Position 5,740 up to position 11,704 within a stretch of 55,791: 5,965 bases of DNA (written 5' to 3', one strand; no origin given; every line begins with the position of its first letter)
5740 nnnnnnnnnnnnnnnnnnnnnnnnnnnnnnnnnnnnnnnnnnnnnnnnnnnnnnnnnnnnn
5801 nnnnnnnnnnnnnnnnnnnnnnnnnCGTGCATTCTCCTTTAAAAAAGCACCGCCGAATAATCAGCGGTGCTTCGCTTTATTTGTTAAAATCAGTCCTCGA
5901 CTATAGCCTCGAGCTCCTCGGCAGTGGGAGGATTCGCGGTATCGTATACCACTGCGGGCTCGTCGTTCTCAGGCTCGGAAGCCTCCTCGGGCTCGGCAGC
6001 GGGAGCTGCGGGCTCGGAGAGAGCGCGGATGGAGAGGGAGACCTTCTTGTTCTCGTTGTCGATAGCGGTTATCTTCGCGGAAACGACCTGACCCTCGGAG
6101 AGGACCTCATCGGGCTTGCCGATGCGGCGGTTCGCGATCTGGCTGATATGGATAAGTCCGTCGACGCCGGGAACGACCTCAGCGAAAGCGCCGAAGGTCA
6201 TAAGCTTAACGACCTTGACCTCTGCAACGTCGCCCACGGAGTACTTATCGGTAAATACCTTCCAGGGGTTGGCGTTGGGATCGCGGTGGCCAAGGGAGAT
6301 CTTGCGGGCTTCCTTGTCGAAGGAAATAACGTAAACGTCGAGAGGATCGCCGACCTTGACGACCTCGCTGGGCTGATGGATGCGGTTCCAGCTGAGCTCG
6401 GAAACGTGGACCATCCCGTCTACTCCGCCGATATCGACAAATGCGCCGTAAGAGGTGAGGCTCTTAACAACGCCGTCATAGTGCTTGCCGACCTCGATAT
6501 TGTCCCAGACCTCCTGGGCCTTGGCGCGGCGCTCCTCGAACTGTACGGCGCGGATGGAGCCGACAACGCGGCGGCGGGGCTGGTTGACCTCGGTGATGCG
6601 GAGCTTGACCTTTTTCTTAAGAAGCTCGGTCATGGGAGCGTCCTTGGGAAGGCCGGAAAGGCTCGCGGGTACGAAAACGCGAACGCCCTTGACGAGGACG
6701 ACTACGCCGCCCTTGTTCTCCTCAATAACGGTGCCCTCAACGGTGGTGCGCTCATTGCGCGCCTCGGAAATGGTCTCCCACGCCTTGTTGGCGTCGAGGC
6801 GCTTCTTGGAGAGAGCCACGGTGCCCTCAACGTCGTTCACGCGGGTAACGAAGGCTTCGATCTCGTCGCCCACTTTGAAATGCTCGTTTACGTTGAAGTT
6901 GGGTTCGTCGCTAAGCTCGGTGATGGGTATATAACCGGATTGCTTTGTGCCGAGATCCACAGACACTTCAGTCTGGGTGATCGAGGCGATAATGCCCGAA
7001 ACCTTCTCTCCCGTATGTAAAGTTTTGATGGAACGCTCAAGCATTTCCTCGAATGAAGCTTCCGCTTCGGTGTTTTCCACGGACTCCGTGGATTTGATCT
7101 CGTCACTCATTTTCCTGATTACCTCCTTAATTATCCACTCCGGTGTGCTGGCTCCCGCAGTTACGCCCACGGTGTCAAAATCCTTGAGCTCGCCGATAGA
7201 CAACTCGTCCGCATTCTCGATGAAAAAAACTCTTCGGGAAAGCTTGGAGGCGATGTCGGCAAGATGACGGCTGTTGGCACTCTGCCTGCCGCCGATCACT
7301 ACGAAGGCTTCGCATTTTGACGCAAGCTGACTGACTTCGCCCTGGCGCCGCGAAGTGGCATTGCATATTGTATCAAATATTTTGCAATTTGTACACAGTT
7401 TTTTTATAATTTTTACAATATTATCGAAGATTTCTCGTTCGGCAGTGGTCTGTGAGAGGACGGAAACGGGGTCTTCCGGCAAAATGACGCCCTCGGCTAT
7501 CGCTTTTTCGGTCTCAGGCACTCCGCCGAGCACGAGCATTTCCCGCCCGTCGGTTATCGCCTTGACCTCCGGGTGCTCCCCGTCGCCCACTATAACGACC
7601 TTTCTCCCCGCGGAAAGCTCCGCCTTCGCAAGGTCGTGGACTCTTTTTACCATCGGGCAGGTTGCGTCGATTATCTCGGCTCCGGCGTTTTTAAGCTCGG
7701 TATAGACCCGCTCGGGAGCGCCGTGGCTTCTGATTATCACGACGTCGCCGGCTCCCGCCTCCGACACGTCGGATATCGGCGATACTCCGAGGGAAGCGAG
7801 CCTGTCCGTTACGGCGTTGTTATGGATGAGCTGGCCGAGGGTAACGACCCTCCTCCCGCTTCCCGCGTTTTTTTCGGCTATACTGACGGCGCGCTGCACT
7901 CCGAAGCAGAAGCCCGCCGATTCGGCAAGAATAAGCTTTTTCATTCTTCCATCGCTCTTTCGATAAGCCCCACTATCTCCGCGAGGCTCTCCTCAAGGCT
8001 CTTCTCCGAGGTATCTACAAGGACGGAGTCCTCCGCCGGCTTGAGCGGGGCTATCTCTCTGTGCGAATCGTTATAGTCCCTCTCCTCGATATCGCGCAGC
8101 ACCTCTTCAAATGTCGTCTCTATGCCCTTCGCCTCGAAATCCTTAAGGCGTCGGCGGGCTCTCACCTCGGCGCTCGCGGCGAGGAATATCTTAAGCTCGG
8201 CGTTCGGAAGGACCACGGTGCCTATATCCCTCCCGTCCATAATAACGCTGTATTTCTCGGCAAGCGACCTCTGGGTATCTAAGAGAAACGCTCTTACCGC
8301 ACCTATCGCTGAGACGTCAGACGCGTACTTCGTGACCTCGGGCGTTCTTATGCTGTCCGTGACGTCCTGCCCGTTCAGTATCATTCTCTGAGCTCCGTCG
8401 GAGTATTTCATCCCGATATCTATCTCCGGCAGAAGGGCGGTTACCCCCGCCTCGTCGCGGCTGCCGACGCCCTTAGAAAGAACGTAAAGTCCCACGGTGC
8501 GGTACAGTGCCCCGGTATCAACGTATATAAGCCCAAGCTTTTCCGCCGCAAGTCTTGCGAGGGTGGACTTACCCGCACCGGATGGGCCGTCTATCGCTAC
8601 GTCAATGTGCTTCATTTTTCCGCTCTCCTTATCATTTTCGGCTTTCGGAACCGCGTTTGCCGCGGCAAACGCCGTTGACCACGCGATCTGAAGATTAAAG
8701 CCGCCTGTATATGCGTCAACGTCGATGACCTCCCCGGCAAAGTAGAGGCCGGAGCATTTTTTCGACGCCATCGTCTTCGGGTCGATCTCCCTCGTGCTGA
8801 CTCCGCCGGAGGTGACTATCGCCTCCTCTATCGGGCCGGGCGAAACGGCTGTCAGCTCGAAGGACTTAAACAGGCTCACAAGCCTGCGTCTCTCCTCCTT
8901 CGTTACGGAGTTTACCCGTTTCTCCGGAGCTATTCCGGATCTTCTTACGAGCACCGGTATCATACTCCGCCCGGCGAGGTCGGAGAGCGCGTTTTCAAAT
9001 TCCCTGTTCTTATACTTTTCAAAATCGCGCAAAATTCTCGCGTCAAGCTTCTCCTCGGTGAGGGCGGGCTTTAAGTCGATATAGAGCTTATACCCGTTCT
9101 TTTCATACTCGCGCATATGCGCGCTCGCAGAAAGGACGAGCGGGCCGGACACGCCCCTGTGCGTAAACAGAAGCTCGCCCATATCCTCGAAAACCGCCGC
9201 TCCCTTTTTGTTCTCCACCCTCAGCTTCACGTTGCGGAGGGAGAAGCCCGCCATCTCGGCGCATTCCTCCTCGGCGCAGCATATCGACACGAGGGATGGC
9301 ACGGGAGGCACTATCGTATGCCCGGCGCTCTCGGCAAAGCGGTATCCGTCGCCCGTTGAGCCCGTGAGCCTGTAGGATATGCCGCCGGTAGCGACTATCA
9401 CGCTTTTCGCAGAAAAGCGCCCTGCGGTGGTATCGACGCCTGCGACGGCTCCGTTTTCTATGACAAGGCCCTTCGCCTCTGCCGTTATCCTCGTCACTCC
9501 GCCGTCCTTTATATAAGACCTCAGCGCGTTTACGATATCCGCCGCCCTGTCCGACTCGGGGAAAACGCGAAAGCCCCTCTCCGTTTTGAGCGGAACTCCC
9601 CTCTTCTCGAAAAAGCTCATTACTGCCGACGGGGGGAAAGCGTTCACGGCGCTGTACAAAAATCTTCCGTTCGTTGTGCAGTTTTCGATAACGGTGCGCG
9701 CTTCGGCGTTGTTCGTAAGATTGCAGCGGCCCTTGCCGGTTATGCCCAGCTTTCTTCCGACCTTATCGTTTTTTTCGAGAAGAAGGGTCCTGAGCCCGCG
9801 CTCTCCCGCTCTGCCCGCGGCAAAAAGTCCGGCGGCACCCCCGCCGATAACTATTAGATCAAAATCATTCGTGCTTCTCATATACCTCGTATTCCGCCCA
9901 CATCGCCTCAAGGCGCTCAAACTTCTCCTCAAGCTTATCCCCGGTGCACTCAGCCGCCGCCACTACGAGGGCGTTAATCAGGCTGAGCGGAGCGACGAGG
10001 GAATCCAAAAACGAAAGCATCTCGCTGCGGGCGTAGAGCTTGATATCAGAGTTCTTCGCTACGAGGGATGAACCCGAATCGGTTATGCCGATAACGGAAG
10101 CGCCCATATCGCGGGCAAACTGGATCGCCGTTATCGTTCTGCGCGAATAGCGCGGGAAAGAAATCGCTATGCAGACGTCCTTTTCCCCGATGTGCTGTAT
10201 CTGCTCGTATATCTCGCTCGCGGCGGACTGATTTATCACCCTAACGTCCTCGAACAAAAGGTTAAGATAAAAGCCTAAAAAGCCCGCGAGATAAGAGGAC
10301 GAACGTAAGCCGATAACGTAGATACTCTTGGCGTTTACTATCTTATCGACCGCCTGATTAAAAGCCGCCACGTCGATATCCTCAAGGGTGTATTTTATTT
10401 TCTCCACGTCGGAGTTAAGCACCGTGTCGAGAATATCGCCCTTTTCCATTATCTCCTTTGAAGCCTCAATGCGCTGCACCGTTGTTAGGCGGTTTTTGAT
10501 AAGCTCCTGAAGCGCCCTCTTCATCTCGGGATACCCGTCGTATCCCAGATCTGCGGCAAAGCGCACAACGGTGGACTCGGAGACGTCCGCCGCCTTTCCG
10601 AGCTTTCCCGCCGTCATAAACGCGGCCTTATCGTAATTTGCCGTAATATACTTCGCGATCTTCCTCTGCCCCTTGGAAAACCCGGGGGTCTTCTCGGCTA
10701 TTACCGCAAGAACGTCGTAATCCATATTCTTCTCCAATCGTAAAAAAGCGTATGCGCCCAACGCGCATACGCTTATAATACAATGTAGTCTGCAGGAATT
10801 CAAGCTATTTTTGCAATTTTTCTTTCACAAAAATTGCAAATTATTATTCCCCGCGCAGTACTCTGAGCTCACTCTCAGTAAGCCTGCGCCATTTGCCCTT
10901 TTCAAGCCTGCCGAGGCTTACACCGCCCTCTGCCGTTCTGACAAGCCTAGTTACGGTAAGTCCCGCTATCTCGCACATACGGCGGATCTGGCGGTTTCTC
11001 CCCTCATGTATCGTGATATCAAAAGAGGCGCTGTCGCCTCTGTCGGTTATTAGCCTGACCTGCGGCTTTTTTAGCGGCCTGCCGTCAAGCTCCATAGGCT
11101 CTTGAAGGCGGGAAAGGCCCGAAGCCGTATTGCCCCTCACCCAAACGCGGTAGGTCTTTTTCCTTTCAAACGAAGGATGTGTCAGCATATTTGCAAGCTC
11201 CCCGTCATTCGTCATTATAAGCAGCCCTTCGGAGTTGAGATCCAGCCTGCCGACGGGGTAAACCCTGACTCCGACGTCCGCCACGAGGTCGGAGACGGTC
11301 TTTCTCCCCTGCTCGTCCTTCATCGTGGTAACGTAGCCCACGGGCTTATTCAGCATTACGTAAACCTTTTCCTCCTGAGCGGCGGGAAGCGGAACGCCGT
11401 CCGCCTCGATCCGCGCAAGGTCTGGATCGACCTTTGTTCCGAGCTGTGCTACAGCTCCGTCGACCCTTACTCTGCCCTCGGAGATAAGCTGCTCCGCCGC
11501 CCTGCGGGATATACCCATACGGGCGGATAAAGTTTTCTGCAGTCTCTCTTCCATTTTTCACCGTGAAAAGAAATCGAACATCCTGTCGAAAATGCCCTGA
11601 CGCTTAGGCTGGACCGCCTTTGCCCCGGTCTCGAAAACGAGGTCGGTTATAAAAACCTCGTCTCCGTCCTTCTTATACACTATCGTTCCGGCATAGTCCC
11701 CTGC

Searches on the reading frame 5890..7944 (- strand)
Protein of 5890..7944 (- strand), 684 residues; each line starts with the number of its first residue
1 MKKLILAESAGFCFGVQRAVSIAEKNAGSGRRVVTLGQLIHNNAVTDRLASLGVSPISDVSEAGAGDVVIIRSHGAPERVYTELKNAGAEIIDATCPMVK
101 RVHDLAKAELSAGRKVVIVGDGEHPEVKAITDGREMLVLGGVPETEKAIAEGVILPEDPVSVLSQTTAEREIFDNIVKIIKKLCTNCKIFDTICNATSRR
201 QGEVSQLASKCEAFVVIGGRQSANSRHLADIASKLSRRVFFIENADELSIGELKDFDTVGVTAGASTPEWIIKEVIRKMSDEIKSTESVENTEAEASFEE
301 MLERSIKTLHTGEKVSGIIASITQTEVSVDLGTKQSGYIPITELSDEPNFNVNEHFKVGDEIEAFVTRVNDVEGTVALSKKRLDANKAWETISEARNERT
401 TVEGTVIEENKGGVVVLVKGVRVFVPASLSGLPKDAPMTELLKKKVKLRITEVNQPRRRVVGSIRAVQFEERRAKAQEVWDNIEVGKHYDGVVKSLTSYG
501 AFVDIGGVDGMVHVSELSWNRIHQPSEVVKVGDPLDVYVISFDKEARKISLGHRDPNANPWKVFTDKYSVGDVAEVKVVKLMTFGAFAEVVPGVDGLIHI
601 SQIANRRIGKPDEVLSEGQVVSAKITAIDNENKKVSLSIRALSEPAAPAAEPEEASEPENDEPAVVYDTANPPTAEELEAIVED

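Call 51: search_protein_families(library=pfam, proteins=[window:5890-7944:-], max_evalue=0.00001)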
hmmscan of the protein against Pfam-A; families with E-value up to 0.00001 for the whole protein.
window:5890-7944:- (684 aa): 5 families
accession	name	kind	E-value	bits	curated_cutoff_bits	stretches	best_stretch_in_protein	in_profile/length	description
PF02401.23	LYTB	-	4.5e-86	288.9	24.5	1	5-279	2-266/267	LytB protein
PF00575.29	S1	-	1.6e-59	198.7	22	3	484-554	3-74/74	S1 RNA binding domain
PF23459.1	S1_RRP5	-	1.4e-16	61.2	27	0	310-379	2-71/72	RRP5 S1 domain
PF21710.3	Spt6_S1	-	1.8e-07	31.8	27.5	0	569-640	15-87/91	Spt6, S1/OB domain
PF24685.1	OB_RRP5_4th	-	6.8e-06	26.5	31.5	0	333-381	35-83/92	RRP5 OB-fold domain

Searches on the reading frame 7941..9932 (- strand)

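Call 51: search_protein_families(library=pfam, proteins=[window:7941-9932:-], max_evalue=0.00001)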
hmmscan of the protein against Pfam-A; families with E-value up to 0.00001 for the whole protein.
window:7941-9932:- (663 aa): 9 families
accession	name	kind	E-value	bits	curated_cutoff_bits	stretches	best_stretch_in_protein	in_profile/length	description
PF03486.20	HI0933_like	-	9.8e-81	271.2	50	1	25-426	2-243/244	HI0933-like protein Rossmann domain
PF02224.24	Cytidylate_kin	-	8.1e-72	241.8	26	1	445-658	1-210/211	Cytidylate kinase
PF22780.1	HI0933_like_1st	-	7.1e-33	114.2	27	1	212-373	2-165/165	HI0933-like protein barrel and H2TH domain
PF00890.30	FAD_binding_2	-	4.9e-11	42.9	20.4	1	25-60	1-36/414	FAD binding domain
PF01266.30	DAO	-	1.7e-09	38.1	27.9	0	25-59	1-35/353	FAD dependent oxidoreductase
PF01134.28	GIDA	-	1.8e-08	34.3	22.1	0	25-184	1-150/391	Glucose inhibited division protein A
PF12831.13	FAD_oxidored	-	1.3e-06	28.5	27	1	25-61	1-37/416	FAD dependent oxidoreductase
PF13189.12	Cytidylate_kin2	-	2.2e-06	28.4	28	0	445-619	2-147/176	Cytidylate kinase-like family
PF07992.20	Pyr_redox_2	-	2.3e-06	27.7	26.1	1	24-195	1-119/291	Pyridine nucleotide-disulphide oxidoreductase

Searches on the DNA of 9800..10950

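Call 34: search_rna_families(source=window, start=9800, end=10950, threshold=evalue, max_evalue=1)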
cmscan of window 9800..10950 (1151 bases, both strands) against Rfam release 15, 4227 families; matches with E-value up to 1: 3.
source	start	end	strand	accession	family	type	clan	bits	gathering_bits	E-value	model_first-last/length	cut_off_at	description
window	10736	10840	-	RF04312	trpB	Cis-reg;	-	28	59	0.17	1-107/107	no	trpB ncRNA motif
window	10737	10810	-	RF02892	SR6_antitoxin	Gene; antisense;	-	23.3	55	0.26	1-104/104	no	Bacillus SR6 antitoxin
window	10745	10828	-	RF02503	Atu_C9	Gene; sRNA;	-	17.2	40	0.047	108-192/192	no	Rhizobiales sRNA Atu_C9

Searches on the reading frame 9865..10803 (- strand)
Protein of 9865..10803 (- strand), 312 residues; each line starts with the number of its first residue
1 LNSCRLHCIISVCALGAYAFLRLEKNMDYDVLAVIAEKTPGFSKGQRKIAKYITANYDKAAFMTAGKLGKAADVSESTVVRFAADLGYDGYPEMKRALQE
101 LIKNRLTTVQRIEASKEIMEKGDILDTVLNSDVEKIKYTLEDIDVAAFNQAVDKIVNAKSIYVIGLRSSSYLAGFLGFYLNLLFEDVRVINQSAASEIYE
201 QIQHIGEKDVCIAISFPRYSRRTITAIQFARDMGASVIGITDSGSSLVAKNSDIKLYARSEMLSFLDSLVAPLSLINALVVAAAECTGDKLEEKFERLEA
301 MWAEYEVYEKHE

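Call 51: search_protein_families(library=pfam, proteins=[window:9865-10803:-], max_evalue=0.00001)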
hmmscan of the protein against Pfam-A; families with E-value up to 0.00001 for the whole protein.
window:9865-10803:- (312 aa): 2 families
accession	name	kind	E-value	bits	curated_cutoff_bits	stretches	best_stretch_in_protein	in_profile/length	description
PF01380.27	SIS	-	8e-23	81.1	25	1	154-282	1-131/131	SIS domain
PF01418.23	HTH_6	-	1.1e-15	57.8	28.3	1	31-101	3-73/77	Helix-turn-helix domain, rpiR family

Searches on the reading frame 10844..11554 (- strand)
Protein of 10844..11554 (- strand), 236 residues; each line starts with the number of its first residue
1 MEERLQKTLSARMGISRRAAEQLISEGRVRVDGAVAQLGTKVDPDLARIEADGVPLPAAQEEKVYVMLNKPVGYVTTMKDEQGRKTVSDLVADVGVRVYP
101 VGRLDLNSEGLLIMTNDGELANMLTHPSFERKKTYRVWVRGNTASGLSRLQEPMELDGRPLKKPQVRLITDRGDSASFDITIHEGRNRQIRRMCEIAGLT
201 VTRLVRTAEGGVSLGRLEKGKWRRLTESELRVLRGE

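Call 52: search_protein_families(library=pfam, proteins=[window:10844-11554:-], max_evalue=0.00001)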
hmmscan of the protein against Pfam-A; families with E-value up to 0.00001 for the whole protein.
window:10844-11554:- (236 aa): 2 families
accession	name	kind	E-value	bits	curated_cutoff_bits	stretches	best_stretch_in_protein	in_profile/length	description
PF00849.27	PseudoU_synth_2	-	4.2e-23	82.7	26.8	1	65-195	2-151/152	RNA pseudouridylate synthase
PF01479.30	S4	-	7.8e-12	45.2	22.8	1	3-44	1-44/48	S4 domain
